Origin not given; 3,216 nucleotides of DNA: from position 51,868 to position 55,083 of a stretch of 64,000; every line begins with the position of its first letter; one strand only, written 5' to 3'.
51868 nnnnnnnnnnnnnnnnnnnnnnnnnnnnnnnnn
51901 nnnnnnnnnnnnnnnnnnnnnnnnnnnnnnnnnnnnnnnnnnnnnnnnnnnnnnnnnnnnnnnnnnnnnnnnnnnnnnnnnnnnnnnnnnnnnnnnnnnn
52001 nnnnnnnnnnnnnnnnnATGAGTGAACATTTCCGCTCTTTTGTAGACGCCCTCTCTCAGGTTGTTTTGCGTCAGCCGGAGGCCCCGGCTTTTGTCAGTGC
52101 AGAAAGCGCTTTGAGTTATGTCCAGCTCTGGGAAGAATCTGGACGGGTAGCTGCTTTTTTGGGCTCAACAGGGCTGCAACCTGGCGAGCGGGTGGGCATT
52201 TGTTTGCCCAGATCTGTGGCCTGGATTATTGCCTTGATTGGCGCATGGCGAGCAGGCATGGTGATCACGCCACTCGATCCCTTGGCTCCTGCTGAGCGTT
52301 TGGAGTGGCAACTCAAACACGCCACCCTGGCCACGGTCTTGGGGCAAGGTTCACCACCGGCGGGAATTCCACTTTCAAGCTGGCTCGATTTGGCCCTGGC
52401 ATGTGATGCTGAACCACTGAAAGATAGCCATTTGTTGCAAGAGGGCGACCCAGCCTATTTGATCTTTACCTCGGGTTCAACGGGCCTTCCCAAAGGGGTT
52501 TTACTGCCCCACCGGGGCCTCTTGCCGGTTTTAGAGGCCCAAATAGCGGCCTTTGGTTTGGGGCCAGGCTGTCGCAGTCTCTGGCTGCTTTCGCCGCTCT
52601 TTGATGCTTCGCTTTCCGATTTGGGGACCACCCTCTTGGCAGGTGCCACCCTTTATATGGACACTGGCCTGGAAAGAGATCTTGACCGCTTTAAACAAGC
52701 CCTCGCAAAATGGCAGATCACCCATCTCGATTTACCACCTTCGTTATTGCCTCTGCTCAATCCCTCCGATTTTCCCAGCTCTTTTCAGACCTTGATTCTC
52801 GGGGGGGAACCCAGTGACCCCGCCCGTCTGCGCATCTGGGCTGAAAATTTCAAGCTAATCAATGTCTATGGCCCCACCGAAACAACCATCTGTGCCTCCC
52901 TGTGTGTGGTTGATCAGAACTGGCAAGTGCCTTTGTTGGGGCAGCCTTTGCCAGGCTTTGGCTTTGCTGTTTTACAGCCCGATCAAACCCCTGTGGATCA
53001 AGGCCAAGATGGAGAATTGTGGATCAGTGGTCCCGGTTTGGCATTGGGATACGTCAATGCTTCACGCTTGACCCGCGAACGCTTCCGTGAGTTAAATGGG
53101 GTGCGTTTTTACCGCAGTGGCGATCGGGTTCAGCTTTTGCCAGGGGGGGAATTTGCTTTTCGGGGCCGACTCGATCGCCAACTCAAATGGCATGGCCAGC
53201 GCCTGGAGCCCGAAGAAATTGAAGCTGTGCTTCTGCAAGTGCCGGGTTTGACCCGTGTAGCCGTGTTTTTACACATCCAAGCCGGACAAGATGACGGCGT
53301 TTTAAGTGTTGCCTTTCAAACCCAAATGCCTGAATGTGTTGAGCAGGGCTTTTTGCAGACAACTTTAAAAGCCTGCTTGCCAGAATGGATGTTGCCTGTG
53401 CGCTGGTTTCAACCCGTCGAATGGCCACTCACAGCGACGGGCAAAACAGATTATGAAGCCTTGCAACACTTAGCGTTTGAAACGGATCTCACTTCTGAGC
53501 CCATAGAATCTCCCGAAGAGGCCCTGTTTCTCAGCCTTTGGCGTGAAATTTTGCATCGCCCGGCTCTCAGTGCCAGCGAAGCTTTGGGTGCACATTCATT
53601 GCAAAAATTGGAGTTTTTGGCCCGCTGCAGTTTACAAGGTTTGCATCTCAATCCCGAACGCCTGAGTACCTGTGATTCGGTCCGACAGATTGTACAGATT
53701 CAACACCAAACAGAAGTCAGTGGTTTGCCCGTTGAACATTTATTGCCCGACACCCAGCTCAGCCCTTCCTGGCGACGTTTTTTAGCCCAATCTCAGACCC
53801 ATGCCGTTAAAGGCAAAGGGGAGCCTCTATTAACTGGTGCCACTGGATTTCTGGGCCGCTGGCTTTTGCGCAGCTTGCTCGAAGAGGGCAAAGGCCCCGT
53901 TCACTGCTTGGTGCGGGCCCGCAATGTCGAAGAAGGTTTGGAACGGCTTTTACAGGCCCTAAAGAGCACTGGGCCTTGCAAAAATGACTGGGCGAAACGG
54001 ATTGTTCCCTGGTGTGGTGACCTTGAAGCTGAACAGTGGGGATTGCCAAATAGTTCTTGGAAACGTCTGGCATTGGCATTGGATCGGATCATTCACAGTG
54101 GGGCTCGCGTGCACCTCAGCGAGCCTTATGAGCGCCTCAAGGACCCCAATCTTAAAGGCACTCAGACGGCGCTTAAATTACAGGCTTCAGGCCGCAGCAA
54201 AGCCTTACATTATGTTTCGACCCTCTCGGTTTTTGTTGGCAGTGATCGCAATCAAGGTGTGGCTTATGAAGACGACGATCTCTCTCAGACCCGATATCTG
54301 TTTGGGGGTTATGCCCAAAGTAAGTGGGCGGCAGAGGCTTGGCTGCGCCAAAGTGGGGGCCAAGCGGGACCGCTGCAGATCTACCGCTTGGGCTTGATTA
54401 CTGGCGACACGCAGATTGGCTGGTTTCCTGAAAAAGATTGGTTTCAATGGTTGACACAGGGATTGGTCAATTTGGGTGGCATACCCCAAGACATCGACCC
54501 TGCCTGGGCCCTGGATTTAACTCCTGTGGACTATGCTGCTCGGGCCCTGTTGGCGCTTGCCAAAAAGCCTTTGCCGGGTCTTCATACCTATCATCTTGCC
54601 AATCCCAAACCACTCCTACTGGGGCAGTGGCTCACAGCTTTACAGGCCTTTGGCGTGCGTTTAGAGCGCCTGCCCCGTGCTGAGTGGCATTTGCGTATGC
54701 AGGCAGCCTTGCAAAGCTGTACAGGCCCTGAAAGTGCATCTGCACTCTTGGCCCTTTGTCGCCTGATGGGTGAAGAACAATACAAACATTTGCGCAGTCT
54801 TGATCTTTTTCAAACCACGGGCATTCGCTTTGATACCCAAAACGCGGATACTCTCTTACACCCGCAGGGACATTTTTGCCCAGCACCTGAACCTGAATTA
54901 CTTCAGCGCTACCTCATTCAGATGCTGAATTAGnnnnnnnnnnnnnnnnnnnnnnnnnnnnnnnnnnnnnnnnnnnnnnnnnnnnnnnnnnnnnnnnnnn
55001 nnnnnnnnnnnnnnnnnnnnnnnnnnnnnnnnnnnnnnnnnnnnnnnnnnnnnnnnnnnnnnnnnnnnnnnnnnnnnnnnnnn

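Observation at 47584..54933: Five-gene, translationally coupled NRPS-like operon predicted to make a modified amino-aldehyde or amino-alcohol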

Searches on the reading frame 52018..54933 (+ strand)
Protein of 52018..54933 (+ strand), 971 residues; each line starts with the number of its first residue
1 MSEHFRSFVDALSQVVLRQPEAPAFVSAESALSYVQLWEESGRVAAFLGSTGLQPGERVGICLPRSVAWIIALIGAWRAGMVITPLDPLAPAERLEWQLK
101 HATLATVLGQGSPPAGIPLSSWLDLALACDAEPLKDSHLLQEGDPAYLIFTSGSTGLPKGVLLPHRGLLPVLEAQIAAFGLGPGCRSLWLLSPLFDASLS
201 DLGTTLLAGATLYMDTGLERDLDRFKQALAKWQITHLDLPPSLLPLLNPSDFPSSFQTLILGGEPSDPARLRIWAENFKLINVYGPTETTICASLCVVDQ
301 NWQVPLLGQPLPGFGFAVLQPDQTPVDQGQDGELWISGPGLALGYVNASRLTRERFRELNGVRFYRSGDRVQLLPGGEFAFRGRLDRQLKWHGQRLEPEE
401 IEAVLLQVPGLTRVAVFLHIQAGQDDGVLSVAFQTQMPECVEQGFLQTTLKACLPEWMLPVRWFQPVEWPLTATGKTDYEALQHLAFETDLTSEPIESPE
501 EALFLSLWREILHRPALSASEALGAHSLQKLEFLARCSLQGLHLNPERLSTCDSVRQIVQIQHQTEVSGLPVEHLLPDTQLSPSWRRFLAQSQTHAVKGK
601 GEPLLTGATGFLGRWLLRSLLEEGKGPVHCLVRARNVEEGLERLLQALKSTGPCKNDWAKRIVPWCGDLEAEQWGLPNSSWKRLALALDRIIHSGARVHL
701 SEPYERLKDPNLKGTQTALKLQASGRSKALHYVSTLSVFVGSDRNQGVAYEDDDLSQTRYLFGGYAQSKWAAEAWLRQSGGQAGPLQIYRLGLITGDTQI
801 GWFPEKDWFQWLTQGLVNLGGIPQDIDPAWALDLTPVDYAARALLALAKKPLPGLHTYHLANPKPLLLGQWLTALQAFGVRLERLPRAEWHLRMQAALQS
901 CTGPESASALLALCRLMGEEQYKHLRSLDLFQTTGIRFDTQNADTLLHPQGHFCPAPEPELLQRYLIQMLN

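Call 3: search_protein_families(library=pfam, proteins=[window:52018-54933:+])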
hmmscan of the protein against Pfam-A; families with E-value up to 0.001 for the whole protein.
window:52018-54933:+ (971 aa): 4 families
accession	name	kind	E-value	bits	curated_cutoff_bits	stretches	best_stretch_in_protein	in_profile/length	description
PF00501.34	AMP-binding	-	2.6e-70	237.6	29.9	1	15-345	4-383/384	AMP-binding enzyme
PF07993.18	NAD_binding_4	-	1.3e-56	192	20.1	1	605-843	1-257/258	Male sterility protein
PF01370.27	Epimerase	-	6.3e-08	32.8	20.9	1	604-792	2-170/240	NAD dependent epimerase/dehydratase family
PF01073.25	3Beta_HSD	-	3.4e-05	23.5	22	1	605-781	2-162/280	3-beta hydroxysteroid dehydrogenase/isomerase family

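Call 5: search_protein_families(library=ncbifam, proteins=[window:52018-54933:+], max_evalue=0.01)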
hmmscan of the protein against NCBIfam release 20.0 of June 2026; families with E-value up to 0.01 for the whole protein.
window:52018-54933:+ (971 aa): 103 families (the best 25 are shown)
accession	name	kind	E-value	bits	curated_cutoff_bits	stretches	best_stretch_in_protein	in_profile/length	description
NF038078.1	NRPS_MxcG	equivalog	2.9e-129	432.4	2300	1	6-967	456-1431/1442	myxochelin non-ribosomal peptide synthetase MxcG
TIGR01733.1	AA-adenyl-dom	subfamily_domain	4.5e-92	309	317.4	1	33-416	1-409/409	amino acid adenylation domain-containing protein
NF047350.1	aureusi_NRPS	equivalog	1.8e-89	300.4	2500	1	7-868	1435-2290/2373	aureusimine non-ribosomal peptide synthetase AusA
TIGR01746.1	Thioester-redct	subfamily_domain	4.5e-80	269.6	213.35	1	604-967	3-363/371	thioester reductase domain-containing protein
TIGR03443.1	alpha_am_amid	equivalog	5.5e-74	249.3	1030.1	3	580-920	952-1302/1390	L-aminoadipate-semialdehyde dehydrogenase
NF004282.0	PRK05691.1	subfamily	7.8e-67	224.6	4090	1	8-537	1133-1679/4334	non-ribosomal peptide synthase/polyketide synthase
NF041803.1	NRPS_SolG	exception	1.6e-53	181.7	2200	1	14-518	569-1108/1163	solanimycin non-ribosomal peptide synthetase SolG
NF003417.0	PRK04813.1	subfamily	1.8e-51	175.3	476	1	7-483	4-500/505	D-alanine--poly(phosphoribitol) ligase subunit DltA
TIGR01734.1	D-ala-DACP-lig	equivalog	2.6e-50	171.4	559.85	1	9-483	3-499/504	D-alanine--poly(phosphoribitol) ligase subunit DltA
TIGR03098.1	ligase_PEP_1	hypoth_equivalog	2.7e-46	158.1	592.35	2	119-483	142-515/517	acyl-CoA ligase (AMP-forming), exosortase A system-associated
NF007605.2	PRK10252.1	equivalog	3.1e-45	154.2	2400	1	13-557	461-1036/1292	enterobactin non-ribosomal peptide synthetase EntF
NF041592.1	carboxyl_red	equivalog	7.7e-43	146.3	1300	1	603-913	767-1103/1160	carboxylic acid reductase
NF004837.0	PRK06187.1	subfamily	3e-40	138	476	2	131-483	158-519/531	long-chain-fatty-acid--CoA ligase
NF004511.1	PRK05852.1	equivalog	3.8e-39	134.7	650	2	280-484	302-502/505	FadD7 family fatty acid--CoA ligase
NF006181.0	PRK08314.1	subfamily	3.9e-36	124.4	705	2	133-483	194-551/563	long-chain-fatty-acid--CoA ligase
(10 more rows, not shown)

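Call 7: find_encoding_contigs(protein=window:52018-54933:+, flank=10000, max_places=6)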
Protein window:52018-54933:+ (971 aa): no gene with exactly this product is on record in the collection.

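Call 8: find_homologous_proteins(query=window:52018-54930:+)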
Query window:52018-54930:+ (971 aa): 6457 proteins with E <= 0.001 among 8000 candidates; the best 120 are listed.
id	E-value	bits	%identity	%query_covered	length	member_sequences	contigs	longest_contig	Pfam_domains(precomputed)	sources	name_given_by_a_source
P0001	0.0e+0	2126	95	100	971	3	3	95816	PF01073.26,PF00501.35,PF07993.19,PF01370.28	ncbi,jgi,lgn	jgi:amino acid adenylation domain-containing protein/thioester reductase-like protein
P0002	0.0e+0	2009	90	100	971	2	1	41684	PF01073.26,PF00501.35,PF07993.19,PF01370.28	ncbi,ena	-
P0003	0.0e+0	1987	89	100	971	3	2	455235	PF00501.35,PF07993.19,PF01370.28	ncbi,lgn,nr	ncbi:MAG: thioester reductase domain-containing protein [Candidatus Sericytochromatia bacterium]|nr:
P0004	0.0e+0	1855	83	100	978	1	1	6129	PF00501.35,PF07993.19,PF01370.28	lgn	-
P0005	0.0e+0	1795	82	99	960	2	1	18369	PF00501.35,PF07993.19,PF01370.28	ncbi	ncbi:MAG: thioester reductase domain-containing protein [Candidatus Sericytochromatia bacterium]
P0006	0.0e+0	1681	75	100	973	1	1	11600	PF01073.26,PF00501.35,PF07993.19,PF01370.28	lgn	-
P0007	0.0e+0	1482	67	100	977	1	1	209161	PF00501.35,PF07993.19,PF01370.28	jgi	jgi:amino acid adenylation domain-containing protein/thioester reductase-like protein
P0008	0.0e+0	1473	67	100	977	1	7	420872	PF00501.35,PF07993.19,PF01370.28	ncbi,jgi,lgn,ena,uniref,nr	ncbi:hypothetical protein COW36_11910 [bacterium (Candidatus Blackallbacteria) CG17_big_fil_post_rev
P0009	3.8e-204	699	41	99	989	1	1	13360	PF16363.12,PF00550.32,PF00501.35,PF13193.13,PF07993.19,PF01370.28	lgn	-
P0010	5.7e-202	692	40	100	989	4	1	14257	PF00550.32,PF00501.35,PF13193.13,PF07993.19,PF01370.28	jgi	jgi:amino acid adenylation domain-containing protein/thioester reductase-like protein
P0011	3.9e-198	679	40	99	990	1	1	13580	PF00550.32,PF01073.26,PF00501.35,PF13193.13,PF07993.19,PF01370.28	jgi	jgi:amino acid adenylation domain-containing protein/thioester reductase-like protein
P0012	1.8e-193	663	41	98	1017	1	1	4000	PF00550.32,PF00501.35,PF13193.13,PF07993.19,PF01370.28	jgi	jgi:amino acid adenylation domain-containing protein/thioester reductase-like protein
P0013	6.7e-193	662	38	97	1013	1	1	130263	PF00550.32,PF00501.35,PF13193.13,PF07993.19,PF01370.28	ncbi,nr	ncbi:MAG: amino acid adenylation domain-containing protein [Cyanobacteria bacterium REEB67]|nr:amino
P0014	1.3e-192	661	41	96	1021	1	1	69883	PF00550.32,PF00501.35,PF13193.13,PF07993.19,PF01370.28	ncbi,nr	ncbi:MAG: amino acid adenylation domain-containing protein [Planctomycetes bacterium]|nr:amino acid 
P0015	1.5e-190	654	39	100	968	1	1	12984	PF16363.12,PF00550.32,PF01073.26,PF00501.35,PF13193.13,PF07993.19,PF01370.28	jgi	jgi:amino acid adenylation domain-containing protein/thioester reductase-like protein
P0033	9.3e-177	608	41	99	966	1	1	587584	PF00550.32,PF00501.35,PF13193.13,PF07993.19,PF01370.28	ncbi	ncbi:MAG: non-ribosomal peptide synthetase [Candidatus Sericytochromatia bacterium]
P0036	6.4e-175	602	37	99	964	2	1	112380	PF00550.32,PF01073.26,PF00501.35,PF13193.13,PF07993.19,PF01370.28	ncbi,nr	ncbi:amino acid adenylation domain-containing protein [Candidatus Uhrbacteria bacterium]|nr:amino ac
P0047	5.8e-171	589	37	100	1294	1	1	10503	PF13847.13,PF13489.13,PF13649.13,PF00550.32,PF01073.26,PF00501.35,PF13193.13,PF07993.19,PF08241.19,PF08242.19,PF01370.28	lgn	-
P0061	5.6e-167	576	36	97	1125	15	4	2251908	PF00501.35,PF13193.13,PF07993.19,PF13521.13,PF01370.28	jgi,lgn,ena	-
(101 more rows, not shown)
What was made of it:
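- Its kinase domain is fused to the C-terminus of R in 27 of 120 homologues (call 8).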

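Call 10: find_encoding_contigs(protein=P0008, flank=10000, max_places=2)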
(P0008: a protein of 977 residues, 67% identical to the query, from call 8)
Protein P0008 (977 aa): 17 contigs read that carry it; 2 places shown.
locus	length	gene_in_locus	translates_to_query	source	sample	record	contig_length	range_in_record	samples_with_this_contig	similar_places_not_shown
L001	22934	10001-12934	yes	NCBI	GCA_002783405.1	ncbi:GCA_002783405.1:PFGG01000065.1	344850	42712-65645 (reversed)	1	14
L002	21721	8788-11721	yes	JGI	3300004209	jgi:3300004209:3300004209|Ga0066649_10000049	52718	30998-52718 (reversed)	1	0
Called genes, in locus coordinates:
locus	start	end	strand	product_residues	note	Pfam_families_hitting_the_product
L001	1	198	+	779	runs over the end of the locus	PF01315:Ald_Xan_dh_C, PF02738:MoCoBD_1, PF20256:MoCoBD_2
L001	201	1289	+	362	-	PF00355:Rieske, PF00848:Ring_hydroxyl_A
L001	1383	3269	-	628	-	-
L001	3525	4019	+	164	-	-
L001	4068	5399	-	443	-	PF01011:PQQ (faint), PF07774:EMC1_C (faint), PF13360:PQQ_2, PF13570:Beta-prop_ACSF4, PF13360:PQQ_2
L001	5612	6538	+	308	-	PF08240:ADH_N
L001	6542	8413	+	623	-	PF13522:GATase_6, PF13537:GATase_7, PF00733:Asn_synthase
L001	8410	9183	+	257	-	PF13489:Methyltransf_23, PF13847:Methyltransf_31, PF08241:Methyltransf_11, PF08242:Methyltransf_12 (weak), PF13649:Methyltransf_25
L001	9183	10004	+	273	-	-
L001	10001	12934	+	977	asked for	PF00501:AMP-binding, PF01370:Epimerase, PF07993:NAD_binding_4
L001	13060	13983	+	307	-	PF01047:MarR, PF12802:MarR_2, PF00583:Acetyltransf_1, PF13673:Acetyltransf_10 (weak), PF13508:Acetyltransf_7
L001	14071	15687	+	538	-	PF01136:Peptidase_U32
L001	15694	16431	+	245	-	-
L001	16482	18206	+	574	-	-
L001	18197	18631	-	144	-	-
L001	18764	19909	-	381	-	PF02771:Acyl-CoA_dh_N, PF02770:Acyl-CoA_dh_M, PF00441:Acyl-CoA_dh_1, PF08028:Acyl-CoA_dh_2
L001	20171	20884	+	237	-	PF11306:DUF3108 (weak), PF21347:DUF3108_like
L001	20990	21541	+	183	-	PF04238:DUF420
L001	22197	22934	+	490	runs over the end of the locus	PF01336:tRNA_anti-codon, PF00152:tRNA-synt_2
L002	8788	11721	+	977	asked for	PF00501:AMP-binding, PF01370:Epimerase, PF07993:NAD_binding_4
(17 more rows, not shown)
